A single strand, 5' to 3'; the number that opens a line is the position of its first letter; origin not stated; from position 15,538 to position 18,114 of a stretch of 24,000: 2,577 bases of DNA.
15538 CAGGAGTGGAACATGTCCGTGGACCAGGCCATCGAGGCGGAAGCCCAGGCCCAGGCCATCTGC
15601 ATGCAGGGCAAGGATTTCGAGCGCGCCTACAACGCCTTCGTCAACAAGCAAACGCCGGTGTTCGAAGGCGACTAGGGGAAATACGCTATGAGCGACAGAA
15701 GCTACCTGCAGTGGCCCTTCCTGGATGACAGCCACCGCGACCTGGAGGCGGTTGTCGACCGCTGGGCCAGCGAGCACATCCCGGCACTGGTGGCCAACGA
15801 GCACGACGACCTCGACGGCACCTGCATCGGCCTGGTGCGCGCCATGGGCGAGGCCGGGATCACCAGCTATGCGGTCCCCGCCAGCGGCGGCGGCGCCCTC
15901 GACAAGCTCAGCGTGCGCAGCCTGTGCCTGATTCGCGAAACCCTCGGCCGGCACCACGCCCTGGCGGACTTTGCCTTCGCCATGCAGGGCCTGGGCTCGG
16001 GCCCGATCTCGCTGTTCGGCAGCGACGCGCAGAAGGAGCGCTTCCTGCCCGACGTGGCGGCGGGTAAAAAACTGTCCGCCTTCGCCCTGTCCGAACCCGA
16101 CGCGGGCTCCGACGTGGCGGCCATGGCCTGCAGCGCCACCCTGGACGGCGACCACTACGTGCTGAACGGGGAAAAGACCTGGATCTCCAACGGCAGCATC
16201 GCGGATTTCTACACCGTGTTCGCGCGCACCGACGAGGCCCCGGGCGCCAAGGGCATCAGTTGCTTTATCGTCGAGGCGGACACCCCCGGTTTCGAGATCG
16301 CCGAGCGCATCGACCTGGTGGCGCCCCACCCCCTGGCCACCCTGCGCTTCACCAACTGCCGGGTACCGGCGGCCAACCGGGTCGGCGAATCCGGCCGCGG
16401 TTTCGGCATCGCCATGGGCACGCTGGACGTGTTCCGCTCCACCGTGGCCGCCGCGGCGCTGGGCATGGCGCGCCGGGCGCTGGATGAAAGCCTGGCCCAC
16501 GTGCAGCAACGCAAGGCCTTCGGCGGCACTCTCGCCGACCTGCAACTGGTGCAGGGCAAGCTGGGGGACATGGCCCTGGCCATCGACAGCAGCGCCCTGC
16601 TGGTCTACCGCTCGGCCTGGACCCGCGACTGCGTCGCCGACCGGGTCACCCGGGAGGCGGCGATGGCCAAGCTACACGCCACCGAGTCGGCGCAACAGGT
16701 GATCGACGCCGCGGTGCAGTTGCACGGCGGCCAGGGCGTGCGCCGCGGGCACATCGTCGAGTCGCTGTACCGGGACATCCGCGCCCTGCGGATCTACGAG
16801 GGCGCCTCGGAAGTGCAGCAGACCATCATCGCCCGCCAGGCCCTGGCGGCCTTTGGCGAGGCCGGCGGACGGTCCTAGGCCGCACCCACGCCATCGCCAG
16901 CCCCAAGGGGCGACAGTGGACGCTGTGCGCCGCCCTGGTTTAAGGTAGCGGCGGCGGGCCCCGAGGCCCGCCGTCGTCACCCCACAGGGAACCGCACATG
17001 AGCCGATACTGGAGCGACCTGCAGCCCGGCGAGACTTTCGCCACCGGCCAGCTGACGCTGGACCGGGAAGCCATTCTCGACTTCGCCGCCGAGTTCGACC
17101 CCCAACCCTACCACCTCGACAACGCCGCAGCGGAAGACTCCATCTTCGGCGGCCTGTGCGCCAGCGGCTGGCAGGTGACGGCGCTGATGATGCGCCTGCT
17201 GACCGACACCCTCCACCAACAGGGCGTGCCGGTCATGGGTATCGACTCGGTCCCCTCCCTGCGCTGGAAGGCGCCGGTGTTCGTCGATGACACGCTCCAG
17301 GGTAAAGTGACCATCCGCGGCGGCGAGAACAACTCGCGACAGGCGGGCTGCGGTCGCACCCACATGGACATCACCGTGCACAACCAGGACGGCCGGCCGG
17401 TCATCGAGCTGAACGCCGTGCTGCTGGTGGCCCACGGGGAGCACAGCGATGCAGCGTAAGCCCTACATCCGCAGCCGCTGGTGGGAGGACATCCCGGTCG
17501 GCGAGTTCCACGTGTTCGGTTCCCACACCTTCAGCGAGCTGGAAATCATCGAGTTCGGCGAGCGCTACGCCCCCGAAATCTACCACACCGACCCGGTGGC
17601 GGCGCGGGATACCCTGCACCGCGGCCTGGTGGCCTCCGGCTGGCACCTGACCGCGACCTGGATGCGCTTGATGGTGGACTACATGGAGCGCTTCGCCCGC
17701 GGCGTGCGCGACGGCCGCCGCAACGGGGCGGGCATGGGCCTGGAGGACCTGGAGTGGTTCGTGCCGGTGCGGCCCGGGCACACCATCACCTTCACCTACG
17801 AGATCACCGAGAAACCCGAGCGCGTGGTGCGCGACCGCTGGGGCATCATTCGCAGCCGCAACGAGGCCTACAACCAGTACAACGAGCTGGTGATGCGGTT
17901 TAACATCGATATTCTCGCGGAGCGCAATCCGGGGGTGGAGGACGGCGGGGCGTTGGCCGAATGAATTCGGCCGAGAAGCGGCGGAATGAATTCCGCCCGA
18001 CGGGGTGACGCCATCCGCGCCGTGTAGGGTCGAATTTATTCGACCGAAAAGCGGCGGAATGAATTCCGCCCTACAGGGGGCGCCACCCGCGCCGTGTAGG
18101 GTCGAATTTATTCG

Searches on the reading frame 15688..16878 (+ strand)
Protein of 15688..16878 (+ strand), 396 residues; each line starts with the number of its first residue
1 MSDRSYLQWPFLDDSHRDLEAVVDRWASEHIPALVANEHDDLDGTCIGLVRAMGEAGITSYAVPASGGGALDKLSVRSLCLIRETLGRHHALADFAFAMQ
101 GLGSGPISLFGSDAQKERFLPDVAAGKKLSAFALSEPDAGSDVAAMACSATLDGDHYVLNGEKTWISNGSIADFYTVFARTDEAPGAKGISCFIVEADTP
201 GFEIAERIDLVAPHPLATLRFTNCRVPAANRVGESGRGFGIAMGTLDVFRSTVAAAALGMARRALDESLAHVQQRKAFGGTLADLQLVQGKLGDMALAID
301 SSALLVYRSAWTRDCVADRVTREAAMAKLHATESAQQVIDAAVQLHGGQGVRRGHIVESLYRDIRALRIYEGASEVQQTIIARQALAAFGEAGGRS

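Call 4: search_protein_families(library=pfam, proteins=[window:15688-16878:+])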
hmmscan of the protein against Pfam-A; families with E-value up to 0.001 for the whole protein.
window:15688-16878:+ (396 aa): 4 families
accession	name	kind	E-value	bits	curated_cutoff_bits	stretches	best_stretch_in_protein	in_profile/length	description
PF00441.29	Acyl-CoA_dh_1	-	2.7e-45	154.6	22.4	1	236-385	1-149/150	Acyl-CoA dehydrogenase, C-terminal domain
PF02770.24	Acyl-CoA_dh_M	-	1.9e-24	86.1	33.3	1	131-224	1-97/97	Acyl-CoA dehydrogenase, middle domain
PF08028.16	Acyl-CoA_dh_2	-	6.8e-18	65.7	22.7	1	252-374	2-133/134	Acyl-CoA dehydrogenase, C-terminal domain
PF02771.21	Acyl-CoA_dh_N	-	2.5e-15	57.3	22.9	1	14-127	2-113/113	Acyl-CoA dehydrogenase, N-terminal domain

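Call 5: search_protein_families(library=ncbifam, proteins=[window:15688-16878:+])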
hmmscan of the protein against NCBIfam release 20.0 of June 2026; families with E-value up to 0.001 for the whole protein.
window:15688-16878:+ (396 aa): 21 families
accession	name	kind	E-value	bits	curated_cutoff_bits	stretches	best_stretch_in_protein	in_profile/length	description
NF042972.1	AcrlCoAredClosAcrC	equivalog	2.1e-88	296.6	640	1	13-386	6-377/378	acryloyl-CoA reductase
NF058590.1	AcCoDHFadEBacil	equivalog_domain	5.9e-70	236.4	600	1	14-383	23-408/586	acyl-CoA dehydrogenase FadE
NF043006.1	CyhCrbnylCoADH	equivalog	1.9e-66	224.6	650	1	23-384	15-374/380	cyclohexane-1-carbonyl-CoA dehydrogenase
NF045652.1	ProlPCPDhRedW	equivalog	1.6e-65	221.4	650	1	19-384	7-372/376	L-prolyl-[peptidyl-carrier protein] dehydrogenase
NF045552.1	GlutCoADH_Des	equivalog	8.7e-64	216.1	470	1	14-386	7-380/387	glutaryl-CoA dehydrogenase Acd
NF053553.1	prodigi_MBC_PigA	equivalog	6.2e-63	213.2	500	1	52-384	44-378/381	prodigiosin MBC biosynthesis dehydrogenase PigA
NF042439.1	SulpropCoADesulf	equivalog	2.5e-58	197.7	600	1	35-386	15-371/379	3-sulfinopropanoyl-CoA desulfinase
TIGR03207.1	cyc_hxne_CoA_dh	equivalog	5.9e-53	179.9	575.35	1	19-384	8-370/372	cyclohexanecarboxyl-CoA dehydrogenase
NF008997.0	PRK12341.1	equivalog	1.7e-51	175.4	537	1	41-389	34-380/382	acyl-CoA dehydrogenase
NF052270.1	Staph_DH_FadE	equivalog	1.9e-44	152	600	1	91-384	101-392/400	acyl-CoA dehydrogenase FadE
NF002885.1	PRK03354.1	equivalog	3.7e-44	151.3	540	1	48-387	41-375/378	crotonobetainyl-CoA dehydrogenase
TIGR03203.1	pimD_small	equivalog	9e-25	87.5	652.7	1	73-354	65-345/378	pimeloyl-CoA dehydrogenase small subunit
TIGR03204.1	pimC_large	equivalog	3.7e-23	82.1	623.85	1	74-293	69-285/395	pimeloyl-CoA dehydrogenase large subunit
NF007000.1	PRK09463.1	subfamily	4e-23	81.7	600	1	89-355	117-402/726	acyl-CoA dehydrogenase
NF049984.1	Rv1679_FadE16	equivalog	5.4e-23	81.8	600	1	114-370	91-350/371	Rv1679 family acyl-CoA dehydrogenase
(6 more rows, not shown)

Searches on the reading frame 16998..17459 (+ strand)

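Call 4: search_protein_families(library=pfam, proteins=[window:16998-17459:+])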
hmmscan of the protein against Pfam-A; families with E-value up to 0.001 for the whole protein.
window:16998-17459:+ (153 aa): 2 families
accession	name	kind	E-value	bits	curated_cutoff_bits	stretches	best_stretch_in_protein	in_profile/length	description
PF01575.25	MaoC_dehydratas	-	6.9e-15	55.2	27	1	10-125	6-119/123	MaoC like domain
PF13452.11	FAS1_DH_region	-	2.8e-06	28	22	1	10-137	3-131/132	FAS1-like, dehydratase domain region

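Call 5: search_protein_families(library=ncbifam, proteins=[window:16998-17459:+])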
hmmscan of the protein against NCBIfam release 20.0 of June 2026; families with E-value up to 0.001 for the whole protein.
window:16998-17459:+ (153 aa): 4 families
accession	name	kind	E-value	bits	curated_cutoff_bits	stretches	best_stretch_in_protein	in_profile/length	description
TIGR02278.1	PaaN-DH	equivalog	7e-14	51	562.8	1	3-145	523-663/664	phenylacetic acid degradation bifunctional protein PaaZ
NF006045.0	PRK08190.1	subfamily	1.5e-07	30.7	282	1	3-140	9-137/467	bifunctional enoyl-CoA hydratase/phosphate acetyltransferase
NF038241.1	RipB_Ich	equivalog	2.1e-07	31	340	1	4-150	23-168/175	(R)-specific enoyl-CoA hydratase RipB/Ich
NF040624.1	HadA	equivalog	0.00069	19.9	180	1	21-148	13-141/144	(3R)-hydroxyacyl-ACP dehydratase subunit HadA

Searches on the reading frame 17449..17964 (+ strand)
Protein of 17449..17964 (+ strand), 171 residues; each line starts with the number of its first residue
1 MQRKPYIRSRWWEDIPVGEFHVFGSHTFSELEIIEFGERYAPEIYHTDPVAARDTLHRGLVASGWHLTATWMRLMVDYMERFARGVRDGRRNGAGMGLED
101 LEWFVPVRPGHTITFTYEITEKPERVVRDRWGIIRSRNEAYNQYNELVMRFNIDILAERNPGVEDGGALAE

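Call 4: search_protein_families(library=pfam, proteins=[window:17449-17964:+])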
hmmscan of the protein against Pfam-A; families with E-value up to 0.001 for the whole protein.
window:17449-17964:+ (171 aa): 2 families
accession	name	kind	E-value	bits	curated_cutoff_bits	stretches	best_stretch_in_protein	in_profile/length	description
PF01575.25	MaoC_dehydratas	-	3.1e-05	24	27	1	46-122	37-104/123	MaoC like domain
PF13452.11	FAS1_DH_region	-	0.00024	21.7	22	1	45-150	32-131/132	FAS1-like, dehydratase domain region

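Call 5: search_protein_families(library=ncbifam, proteins=[window:17449-17964:+])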
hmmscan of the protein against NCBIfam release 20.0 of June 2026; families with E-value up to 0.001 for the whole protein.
window:17449-17964:+ (171 aa): 1 family
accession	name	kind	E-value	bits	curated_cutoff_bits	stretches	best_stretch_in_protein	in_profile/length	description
TIGR02278.1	PaaN-DH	equivalog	2.6e-06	26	562.8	1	12-159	525-664/664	phenylacetic acid degradation bifunctional protein PaaZ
